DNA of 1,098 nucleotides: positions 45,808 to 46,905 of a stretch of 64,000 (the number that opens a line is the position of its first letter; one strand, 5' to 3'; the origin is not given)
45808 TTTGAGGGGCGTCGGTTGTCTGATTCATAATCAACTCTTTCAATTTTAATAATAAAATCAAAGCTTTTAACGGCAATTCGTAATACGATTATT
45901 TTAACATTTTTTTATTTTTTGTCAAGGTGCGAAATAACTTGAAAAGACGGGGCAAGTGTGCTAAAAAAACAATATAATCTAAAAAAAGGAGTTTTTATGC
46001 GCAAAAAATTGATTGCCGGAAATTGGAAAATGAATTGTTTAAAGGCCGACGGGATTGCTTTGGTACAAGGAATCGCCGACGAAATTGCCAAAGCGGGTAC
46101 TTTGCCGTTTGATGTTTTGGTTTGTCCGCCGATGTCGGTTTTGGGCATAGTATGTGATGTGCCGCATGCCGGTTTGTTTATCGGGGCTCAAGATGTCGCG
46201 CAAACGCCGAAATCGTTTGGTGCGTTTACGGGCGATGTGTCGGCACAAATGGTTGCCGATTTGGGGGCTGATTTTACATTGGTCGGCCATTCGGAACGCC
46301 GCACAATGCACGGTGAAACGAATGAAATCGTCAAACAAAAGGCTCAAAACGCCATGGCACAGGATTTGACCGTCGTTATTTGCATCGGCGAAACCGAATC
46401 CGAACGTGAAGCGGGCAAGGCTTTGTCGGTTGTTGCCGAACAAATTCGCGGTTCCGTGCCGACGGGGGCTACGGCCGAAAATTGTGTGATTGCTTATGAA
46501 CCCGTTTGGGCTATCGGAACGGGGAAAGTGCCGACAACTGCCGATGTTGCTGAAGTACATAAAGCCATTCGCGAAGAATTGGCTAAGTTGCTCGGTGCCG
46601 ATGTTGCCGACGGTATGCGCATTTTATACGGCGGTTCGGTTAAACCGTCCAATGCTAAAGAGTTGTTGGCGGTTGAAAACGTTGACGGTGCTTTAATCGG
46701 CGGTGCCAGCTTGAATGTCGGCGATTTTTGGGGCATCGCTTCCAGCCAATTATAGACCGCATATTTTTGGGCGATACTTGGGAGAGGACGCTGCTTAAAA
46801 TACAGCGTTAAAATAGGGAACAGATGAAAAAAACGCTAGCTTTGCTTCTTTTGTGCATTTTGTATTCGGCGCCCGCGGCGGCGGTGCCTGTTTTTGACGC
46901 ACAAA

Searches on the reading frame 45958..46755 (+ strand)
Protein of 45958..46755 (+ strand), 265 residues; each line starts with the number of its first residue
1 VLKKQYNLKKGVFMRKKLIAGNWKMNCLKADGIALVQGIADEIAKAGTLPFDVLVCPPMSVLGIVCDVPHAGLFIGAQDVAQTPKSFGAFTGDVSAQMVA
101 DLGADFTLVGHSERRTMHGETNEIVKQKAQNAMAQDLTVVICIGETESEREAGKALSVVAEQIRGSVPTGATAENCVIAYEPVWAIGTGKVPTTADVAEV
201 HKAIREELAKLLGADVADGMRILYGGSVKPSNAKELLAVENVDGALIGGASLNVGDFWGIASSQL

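Call 11: search_protein_families(library=pfam, proteins=[window:45958-46755:+], max_evalue=0.01)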
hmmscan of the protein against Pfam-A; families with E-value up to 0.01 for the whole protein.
window:45958-46755:+ (265 aa): 1 family
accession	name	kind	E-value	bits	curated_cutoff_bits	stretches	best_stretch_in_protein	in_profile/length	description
PF00121.24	TIM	-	8.3e-83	278.1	20.1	1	17-262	1-243/245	Triosephosphate isomerase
